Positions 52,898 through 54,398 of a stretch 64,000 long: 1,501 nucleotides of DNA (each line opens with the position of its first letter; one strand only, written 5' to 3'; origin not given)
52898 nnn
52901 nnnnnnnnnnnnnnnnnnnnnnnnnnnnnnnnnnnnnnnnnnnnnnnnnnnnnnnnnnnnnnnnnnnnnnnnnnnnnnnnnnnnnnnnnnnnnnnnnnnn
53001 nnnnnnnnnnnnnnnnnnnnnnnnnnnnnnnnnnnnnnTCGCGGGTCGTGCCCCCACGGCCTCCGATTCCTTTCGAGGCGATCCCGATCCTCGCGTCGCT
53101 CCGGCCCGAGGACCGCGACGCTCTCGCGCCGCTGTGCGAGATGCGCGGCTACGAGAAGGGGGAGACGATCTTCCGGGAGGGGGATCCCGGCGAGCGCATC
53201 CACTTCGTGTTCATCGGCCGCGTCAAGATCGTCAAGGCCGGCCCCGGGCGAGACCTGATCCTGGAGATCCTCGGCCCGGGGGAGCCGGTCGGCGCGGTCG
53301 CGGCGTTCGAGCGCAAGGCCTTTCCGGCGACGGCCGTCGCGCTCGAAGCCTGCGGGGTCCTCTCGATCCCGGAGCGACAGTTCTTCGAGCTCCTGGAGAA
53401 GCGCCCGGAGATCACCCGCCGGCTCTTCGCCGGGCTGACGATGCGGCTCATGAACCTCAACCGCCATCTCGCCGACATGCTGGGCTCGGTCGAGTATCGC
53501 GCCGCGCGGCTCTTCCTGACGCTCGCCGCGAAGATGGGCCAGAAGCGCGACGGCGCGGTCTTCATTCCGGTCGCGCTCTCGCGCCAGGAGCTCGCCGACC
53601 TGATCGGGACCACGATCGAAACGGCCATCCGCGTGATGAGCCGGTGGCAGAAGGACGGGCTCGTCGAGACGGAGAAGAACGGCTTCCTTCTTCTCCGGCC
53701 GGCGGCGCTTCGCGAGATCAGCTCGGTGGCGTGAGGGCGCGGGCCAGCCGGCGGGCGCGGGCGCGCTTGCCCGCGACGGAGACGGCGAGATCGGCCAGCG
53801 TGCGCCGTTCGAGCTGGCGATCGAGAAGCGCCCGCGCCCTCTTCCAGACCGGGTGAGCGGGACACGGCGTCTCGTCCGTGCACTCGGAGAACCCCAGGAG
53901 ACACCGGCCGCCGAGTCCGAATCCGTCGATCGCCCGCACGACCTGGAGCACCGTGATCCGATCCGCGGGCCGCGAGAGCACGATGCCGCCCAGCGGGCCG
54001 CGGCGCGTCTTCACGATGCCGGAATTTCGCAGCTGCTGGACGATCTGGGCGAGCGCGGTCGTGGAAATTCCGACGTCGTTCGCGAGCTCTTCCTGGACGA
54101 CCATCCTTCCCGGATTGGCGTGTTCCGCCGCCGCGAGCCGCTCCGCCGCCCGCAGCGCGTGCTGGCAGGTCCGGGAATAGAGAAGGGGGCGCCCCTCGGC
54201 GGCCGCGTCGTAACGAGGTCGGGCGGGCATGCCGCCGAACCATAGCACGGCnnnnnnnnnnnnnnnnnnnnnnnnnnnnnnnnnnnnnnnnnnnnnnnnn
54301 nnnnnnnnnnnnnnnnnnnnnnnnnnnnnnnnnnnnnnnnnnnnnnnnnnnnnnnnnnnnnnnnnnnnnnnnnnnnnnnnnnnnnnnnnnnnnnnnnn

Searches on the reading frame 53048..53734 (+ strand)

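Call 3: search_protein_families(library=pfam, proteins=[window:53048-53734:+], max_evalue=0.1)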
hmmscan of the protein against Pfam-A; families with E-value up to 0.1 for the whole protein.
window:53048-53734:+ (228 aa): 5 families
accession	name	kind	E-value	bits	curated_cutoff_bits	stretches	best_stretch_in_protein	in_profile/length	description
PF00027.35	cNMP_binding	-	1e-20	73.9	27.5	1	34-118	3-88/89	Cyclic nucleotide-binding domain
PF13545.12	HTH_Crp_2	-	4e-16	59.2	27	1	151-224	2-70/70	Crp-like helix-turn-helix domain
PF00325.26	Crp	-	1.3e-09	38.1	21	1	176-205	2-31/32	Bacterial regulatory proteins, crp family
PF11459.13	AbiEi_3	-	0.047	13.7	26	1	105-164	59-121/157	Transcriptional regulator, AbiEi antitoxin, Type IV TA system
PF25213.1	HVO_A0261_N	-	0.084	13.2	35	0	177-213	25-61/86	HVO_A0261 N-terminal domain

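Call 4: search_protein_families(library=ncbifam, proteins=[window:53048-53734:+], max_evalue=0.1)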
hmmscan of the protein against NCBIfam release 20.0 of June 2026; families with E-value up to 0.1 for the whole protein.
window:53048-53734:+ (228 aa): 14 families
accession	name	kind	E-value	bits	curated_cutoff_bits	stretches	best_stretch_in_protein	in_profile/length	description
NF008732.0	PRK11753.1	equivalog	2.2e-19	69.8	266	1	25-209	18-204/214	cAMP-activated global transcriptional regulator CRP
NF050806.1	TransRegFixKCaul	equivalog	2.1e-16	59.8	300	1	31-210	24-198/215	transcriptional regulator FixK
NF053664.1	TransRegPtrACyano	equivalog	1.1e-12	47.7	300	1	51-215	30-189/196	Crp/Fnr family transcriptional regulator PtrA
NF045989.1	TransRegFnrLRhodb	equivalog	1.5e-11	44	300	1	21-211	27-220/245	transcriptional regulator FnrL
TIGR03697.1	NtcA_cyano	equivalog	1.3e-10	41.4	244.95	1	38-221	1-188/193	global nitrogen regulator NtcA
NF041163.2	encap_f2b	equivalog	1.9e-10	40.4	400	1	12-127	76-194/450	family 2B encapsulin nanocompartment shell protein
NF052518.1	TransRegLdrP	equivalog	2.6e-10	40.6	300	1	32-221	1-184/195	transcriptional regulator LdrP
NF008365.0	PRK11161.1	subfamily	3e-10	39.8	228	1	33-212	50-230/250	fumarate/nitrate reduction transcriptional regulator Fnr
NF006901.0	PRK09392.1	equivalog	9e-09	35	211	1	35-220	35-216/236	transcriptional activator FtrB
NF058543.1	ActPatMycb56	equivalog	0.00018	20.5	460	1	15-134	4-122/317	acetyltransferase Pat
NF050815.1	TransActFtrBCaul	equivalog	0.00056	19.2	300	1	11-222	13-220/251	transcriptional activator FtrB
NF010499.0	PRK13918.1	equivalog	0.00095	18.7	274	1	32-226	14-202/205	CRP/FNR family transcriptional regulator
NF007707.0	PRK10402.1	subfamily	0.0018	17.9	180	1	29-224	30-217/226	transcriptional regulator YeiL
TIGR03896.1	cyc_nuc_ocin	subfamily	0.0046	16.3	161.05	1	14-139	145-271/317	bacteriocin-type transport-associated protein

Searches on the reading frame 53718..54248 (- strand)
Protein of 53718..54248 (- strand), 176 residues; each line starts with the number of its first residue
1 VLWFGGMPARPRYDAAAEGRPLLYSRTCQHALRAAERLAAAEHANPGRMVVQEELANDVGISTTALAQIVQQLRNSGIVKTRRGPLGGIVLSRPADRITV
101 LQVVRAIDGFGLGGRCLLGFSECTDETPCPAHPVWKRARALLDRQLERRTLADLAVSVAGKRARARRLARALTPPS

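Call 3: search_protein_families(library=pfam, proteins=[window:53718-54248:-], max_evalue=0.1)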
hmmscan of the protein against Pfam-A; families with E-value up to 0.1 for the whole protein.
window:53718-54248:- (176 aa): 6 families
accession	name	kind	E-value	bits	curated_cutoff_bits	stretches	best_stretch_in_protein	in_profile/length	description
PF02082.26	Rrf2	-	4.4e-26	92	30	1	28-155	5-130/132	Iron-dependent Transcriptional regulator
PF13545.12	HTH_Crp_2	-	0.00031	21.1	27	1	51-84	24-56/70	Crp-like helix-turn-helix domain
PF13412.12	HTH_24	-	0.00042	20.3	21.9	1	52-80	20-48/48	Winged helix-turn-helix DNA-binding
PF24034.1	DUF7343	-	0.0099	16.1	27.6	1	37-82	7-51/62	Domain of unknown function (DUF7343)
PF03444.21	HrcA_DNA-bdg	-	0.018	15.2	21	1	47-90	21-64/79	Winged helix-turn-helix transcription repressor, HrcA DNA-binding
PF12802.13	MarR_2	-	0.047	14.3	27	0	44-85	16-56/61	MarR family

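Call 4: search_protein_families(library=ncbifam, proteins=[window:53718-54248:-], max_evalue=0.1)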
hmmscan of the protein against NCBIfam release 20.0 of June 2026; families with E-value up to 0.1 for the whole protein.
window:53718-54248:- (176 aa): 13 families
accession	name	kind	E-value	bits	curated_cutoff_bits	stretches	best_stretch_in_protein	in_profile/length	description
TIGR00738.1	rrf2_super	superfamily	4.8e-24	84.7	73.3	1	25-155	4-131/132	Rrf2 family transcriptional regulator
TIGR02010.1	IscR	equivalog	1.9e-15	56.9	207.55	1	40-154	17-129/135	Fe-S cluster assembly transcriptional regulator IscR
NF047409.1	Cys_reg_CymR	equivalog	2.9e-12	46.9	195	1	50-156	26-125/139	cysteine metabolism transcriptional regulator CymR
NF008110.0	PRK10857.1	equivalog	7.8e-12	45.3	275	1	41-155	18-130/164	Fe-S cluster assembly transcriptional regulator IscR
TIGR02944.1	suf_reg_Xantho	equivalog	2.2e-11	44.2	110.65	1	52-154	28-130/130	SUF system Fe-S cluster assembly regulator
NF008240.0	PRK11014.1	equivalog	3e-11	43.5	182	1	30-155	9-128/141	nitric oxide-sensing transcriptional repressor NsrR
NF008886.0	PRK11920.1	equivalog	7.3e-11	42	193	1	44-130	19-106/153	iron-responsive transcriptional regulator RirA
NF007741.0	PRK10421.1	equivalog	0.0018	17.7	311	1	41-85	22-67/262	transcriptional regulator LldR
NF033788.1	HTH_metalloreg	subfamily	0.0029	17.4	55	1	30-83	6-59/77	metalloregulator ArsR/SmtB family transcription factor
NF040642.1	sulf_sens_BigR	equivalog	0.011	15.8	155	1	53-83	37-67/95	sulfite-sensing transcriptional repressor BigR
NF041413.1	ArsR_Rv2640c_fam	equivalog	0.02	15.3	155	1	49-84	58-93/118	Rv2640c family ArsR-like transcriptional regulator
NF041852.1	trans_reg_HypR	equivalog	0.058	13.4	180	1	53-96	26-69/139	redox-sensitive transcriptional regulator HypR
NF008848.0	PRK11886.1-3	equivalog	0.065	12.2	362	1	46-97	12-63/319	bifunctional biotin--[acetyl-CoA-carboxylase] ligase/biotin operon repressor BirA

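Call 29: find_related_loci(query=window:53718-54230:-, collection=metagenome_contigs, flank=4000)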
Query window:53718-54230:- (170 aa) in metagenome_contigs; peptide patterns used: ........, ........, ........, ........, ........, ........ (x = any residue, [..] = any of these).
600 stretches matched a pattern (row limit reached: there are more); 9 encode a relative of the query (tblastn E <= 1e-3); 9 distinct loci.
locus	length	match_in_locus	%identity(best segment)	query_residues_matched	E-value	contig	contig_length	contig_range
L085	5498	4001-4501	83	5-168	3e-80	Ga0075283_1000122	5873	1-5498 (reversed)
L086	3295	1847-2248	33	17-152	8e-20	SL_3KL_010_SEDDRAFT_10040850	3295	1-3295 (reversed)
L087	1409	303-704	38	13-149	2e-15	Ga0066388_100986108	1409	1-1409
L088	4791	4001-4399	34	17-148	3e-13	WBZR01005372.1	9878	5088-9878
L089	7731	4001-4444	30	15-161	9e-12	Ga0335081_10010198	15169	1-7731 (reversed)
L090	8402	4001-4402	27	17-148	9e-11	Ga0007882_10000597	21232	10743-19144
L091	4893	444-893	29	3-149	3e-10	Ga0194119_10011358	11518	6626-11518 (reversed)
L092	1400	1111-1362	36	17-103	6e-7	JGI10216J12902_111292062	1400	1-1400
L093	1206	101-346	36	7-77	4e-6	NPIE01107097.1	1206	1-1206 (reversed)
